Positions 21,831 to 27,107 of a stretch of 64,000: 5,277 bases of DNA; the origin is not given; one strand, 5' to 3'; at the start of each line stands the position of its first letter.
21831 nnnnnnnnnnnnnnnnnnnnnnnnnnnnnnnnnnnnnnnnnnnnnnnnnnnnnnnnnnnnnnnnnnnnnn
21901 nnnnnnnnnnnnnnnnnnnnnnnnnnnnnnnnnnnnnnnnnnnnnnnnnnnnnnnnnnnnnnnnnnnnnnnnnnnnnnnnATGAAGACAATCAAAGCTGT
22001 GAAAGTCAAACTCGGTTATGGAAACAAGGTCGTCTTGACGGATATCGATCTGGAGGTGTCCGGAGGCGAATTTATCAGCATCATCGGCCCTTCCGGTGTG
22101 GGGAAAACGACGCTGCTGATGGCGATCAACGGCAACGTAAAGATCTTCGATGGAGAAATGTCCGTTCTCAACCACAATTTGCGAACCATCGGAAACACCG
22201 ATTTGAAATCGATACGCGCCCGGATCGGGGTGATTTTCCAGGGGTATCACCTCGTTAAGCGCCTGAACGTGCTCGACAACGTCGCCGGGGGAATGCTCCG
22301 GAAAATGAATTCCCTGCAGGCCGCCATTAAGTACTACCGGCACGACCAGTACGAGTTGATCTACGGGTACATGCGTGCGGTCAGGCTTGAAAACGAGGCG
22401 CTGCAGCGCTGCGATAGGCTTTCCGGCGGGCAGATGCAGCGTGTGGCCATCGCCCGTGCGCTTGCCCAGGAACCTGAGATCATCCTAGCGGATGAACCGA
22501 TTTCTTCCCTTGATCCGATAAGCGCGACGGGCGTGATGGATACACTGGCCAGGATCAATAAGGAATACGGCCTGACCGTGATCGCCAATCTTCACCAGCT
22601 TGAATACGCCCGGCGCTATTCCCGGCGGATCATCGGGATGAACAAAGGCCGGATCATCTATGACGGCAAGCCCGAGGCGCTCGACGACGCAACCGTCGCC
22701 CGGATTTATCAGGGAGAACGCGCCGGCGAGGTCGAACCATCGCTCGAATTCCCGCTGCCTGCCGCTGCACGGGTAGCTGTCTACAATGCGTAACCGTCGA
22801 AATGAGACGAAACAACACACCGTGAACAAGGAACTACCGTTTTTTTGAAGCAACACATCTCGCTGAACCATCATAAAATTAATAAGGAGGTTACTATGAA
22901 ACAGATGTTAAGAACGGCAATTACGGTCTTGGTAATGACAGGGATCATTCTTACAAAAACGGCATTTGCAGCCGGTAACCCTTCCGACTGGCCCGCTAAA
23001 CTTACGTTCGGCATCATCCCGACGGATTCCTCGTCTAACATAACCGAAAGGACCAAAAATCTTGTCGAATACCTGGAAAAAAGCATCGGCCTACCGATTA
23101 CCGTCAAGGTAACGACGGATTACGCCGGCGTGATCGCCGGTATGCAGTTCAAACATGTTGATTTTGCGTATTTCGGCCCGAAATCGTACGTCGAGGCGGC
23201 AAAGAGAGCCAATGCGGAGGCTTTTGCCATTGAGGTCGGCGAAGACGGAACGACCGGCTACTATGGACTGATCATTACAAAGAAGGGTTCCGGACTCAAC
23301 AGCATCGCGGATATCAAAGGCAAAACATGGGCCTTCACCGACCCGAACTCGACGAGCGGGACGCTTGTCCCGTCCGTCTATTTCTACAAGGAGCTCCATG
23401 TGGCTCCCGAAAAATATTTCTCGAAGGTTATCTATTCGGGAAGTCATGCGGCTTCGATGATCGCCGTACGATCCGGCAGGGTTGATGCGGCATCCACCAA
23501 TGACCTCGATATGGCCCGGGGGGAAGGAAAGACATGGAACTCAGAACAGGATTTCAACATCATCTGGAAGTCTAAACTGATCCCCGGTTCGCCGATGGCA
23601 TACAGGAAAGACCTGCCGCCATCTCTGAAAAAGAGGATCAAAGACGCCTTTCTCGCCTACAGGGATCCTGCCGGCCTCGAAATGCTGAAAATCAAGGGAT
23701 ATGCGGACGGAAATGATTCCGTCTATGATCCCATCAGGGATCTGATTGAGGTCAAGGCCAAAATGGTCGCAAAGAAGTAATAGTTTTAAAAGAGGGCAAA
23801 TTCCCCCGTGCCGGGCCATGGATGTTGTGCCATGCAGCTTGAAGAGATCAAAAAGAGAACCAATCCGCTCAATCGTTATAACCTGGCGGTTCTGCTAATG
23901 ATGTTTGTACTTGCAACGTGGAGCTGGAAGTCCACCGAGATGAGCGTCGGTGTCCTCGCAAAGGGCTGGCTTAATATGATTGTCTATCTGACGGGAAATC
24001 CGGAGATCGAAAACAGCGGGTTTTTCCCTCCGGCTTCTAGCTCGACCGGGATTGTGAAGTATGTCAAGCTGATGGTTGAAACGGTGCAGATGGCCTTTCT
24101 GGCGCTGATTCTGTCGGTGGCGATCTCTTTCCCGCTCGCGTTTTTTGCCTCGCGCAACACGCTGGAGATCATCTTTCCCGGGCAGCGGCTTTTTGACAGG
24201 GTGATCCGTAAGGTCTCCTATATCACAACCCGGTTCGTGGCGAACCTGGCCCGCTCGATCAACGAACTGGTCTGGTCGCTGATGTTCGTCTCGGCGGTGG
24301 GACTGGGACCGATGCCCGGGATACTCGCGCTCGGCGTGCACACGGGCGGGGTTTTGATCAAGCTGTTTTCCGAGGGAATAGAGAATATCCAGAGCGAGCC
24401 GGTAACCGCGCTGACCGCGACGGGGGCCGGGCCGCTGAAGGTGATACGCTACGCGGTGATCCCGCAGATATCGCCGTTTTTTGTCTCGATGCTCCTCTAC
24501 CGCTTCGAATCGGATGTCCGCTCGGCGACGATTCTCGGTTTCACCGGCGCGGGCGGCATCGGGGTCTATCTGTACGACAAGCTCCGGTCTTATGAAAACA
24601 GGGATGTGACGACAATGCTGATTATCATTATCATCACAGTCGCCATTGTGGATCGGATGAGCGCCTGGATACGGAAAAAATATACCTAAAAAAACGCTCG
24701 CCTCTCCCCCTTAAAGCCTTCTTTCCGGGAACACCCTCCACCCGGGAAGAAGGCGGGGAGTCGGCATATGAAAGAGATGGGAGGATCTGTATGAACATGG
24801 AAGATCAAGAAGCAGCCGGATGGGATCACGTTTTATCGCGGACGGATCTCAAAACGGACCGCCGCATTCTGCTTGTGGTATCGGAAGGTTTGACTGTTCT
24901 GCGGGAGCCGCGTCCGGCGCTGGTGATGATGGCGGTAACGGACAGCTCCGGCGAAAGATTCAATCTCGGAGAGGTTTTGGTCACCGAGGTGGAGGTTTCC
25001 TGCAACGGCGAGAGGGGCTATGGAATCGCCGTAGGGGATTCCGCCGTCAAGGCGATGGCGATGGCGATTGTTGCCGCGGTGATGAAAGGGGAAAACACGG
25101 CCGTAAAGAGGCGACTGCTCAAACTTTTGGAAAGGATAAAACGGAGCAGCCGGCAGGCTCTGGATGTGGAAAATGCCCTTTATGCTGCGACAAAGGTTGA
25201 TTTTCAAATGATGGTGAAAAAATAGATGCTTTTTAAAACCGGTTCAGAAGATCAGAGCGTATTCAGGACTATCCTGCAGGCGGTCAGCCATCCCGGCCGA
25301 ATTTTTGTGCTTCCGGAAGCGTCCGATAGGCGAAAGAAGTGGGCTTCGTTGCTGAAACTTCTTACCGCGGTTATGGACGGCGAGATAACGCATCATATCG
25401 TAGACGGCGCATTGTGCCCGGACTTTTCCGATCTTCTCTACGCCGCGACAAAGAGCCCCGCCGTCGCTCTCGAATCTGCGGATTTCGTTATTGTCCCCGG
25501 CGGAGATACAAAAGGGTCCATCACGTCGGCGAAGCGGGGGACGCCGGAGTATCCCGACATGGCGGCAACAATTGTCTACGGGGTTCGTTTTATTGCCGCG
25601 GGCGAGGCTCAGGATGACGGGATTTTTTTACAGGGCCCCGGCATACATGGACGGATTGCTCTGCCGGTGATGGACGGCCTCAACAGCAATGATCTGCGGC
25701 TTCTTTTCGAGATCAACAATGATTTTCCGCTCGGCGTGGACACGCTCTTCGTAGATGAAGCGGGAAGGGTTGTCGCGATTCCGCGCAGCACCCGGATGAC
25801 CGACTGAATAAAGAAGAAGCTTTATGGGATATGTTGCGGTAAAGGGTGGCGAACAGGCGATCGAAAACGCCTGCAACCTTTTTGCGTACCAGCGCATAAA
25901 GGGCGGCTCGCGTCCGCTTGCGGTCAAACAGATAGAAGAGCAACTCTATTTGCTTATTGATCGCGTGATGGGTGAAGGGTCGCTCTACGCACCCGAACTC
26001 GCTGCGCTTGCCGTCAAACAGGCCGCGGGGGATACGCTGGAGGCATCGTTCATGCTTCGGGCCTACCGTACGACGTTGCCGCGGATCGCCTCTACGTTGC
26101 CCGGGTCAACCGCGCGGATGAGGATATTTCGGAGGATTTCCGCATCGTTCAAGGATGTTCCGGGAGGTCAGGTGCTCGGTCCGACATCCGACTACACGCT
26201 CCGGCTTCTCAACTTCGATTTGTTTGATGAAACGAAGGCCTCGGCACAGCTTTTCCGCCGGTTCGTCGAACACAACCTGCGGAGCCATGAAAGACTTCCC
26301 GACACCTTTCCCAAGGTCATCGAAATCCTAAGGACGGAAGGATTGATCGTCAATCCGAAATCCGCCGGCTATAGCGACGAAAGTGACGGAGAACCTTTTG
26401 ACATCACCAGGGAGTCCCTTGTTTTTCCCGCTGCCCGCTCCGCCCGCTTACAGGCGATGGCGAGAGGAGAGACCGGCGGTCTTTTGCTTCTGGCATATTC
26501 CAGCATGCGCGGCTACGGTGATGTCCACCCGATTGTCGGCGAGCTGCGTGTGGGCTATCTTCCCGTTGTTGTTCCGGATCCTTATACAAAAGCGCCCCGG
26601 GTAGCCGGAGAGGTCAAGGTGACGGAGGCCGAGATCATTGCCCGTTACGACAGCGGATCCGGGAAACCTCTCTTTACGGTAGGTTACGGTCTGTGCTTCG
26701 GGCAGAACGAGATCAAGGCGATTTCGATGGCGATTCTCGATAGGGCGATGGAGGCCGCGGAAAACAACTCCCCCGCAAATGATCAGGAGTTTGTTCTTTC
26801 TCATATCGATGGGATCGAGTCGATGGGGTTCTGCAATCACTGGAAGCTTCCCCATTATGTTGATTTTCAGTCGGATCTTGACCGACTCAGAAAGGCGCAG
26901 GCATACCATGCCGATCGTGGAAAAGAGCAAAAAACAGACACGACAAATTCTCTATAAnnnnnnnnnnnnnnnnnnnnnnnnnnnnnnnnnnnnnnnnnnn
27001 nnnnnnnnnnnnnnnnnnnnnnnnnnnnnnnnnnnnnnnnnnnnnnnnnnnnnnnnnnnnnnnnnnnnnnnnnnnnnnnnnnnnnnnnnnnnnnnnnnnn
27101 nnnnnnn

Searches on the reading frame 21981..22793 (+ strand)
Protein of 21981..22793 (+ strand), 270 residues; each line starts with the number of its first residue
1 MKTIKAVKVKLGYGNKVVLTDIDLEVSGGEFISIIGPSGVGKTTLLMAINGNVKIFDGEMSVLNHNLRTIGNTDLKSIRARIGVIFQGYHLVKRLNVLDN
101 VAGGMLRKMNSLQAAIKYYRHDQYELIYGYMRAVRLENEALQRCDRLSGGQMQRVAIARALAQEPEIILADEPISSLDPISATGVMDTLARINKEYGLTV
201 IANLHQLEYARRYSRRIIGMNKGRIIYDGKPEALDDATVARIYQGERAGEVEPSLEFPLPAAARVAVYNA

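Call 3: search_protein_families(library=pfam, proteins=[window:21981-22793:+])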
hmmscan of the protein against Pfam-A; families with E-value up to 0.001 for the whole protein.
window:21981-22793:+ (270 aa): 1 family
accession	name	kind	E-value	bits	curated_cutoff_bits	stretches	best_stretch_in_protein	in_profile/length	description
PF00005.33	ABC_tran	-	3.3e-30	105.9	25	1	19-174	1-136/137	ABC transporter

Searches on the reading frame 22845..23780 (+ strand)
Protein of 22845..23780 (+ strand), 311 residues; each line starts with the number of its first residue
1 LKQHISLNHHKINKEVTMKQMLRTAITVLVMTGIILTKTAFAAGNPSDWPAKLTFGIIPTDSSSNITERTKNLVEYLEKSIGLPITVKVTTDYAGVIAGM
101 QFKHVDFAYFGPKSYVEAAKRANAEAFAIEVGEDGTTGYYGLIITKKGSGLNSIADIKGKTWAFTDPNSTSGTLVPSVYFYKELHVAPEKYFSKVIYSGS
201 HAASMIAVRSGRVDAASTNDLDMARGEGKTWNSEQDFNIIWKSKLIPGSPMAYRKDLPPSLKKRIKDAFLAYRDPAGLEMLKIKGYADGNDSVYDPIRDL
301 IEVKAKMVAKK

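Call 3: search_protein_families(library=pfam, proteins=[window:22845-23780:+])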
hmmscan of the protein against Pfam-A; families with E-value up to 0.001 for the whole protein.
window:22845-23780:+ (311 aa): 1 family
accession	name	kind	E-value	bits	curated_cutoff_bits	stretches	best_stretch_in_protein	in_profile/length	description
PF12974.12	Phosphonate-bd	-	1.5e-71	241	27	1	55-294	1-242/242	ABC transporter, phosphonate, periplasmic substrate-binding protein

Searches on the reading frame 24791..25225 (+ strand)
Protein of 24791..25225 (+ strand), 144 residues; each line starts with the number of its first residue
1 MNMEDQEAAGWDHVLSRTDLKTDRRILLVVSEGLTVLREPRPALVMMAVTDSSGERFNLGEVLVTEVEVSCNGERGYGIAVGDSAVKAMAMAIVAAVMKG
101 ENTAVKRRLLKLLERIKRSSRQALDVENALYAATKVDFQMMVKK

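Call 3: search_protein_families(library=pfam, proteins=[window:24791-25225:+])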
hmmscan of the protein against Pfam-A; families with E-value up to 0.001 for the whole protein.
window:24791-25225:+ (144 aa): 2 families
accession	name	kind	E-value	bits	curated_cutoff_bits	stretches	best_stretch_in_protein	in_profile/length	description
PF06754.17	PhnG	-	6.9e-19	68.8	32.4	1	31-142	28-140/142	Phosphonate metabolism protein PhnG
PF05861.17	PhnI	-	1.9e-05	24.1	34.5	1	47-102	230-295/348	Bacterial phosphonate metabolism protein (PhnI)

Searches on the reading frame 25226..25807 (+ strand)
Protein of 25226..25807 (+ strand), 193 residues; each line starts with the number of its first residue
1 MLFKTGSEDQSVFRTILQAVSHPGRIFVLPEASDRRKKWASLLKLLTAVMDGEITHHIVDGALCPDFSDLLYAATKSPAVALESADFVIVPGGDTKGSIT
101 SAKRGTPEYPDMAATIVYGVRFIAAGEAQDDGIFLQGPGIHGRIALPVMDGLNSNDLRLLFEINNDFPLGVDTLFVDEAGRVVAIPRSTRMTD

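Call 3: search_protein_families(library=pfam, proteins=[window:25226-25807:+])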
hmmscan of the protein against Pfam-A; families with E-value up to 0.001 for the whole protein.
window:25226-25807:+ (193 aa): 1 family
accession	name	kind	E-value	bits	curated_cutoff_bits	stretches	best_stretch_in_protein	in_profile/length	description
PF05845.17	PhnH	-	1.1e-32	113.8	25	1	8-191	9-187/188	Bacterial phosphonate metabolism protein (PhnH)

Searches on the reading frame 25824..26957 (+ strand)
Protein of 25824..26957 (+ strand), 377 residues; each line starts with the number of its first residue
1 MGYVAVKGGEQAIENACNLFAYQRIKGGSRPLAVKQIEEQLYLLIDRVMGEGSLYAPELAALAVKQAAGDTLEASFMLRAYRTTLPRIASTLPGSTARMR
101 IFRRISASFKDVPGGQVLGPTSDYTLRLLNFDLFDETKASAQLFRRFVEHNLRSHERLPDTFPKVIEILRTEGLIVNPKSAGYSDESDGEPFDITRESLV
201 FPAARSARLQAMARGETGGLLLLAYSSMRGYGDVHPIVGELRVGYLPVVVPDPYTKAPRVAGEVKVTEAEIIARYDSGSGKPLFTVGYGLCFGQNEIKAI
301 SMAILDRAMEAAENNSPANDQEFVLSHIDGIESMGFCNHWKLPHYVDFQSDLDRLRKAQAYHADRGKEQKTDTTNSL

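Call 3: search_protein_families(library=pfam, proteins=[window:25824-26957:+])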
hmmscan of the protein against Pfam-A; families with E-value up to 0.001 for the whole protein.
window:25824-26957:+ (377 aa): 1 family
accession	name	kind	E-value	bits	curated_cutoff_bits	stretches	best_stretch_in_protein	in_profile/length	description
PF05861.17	PhnI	-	6.6e-142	472.9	34.5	1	2-360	1-346/348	Bacterial phosphonate metabolism protein (PhnI)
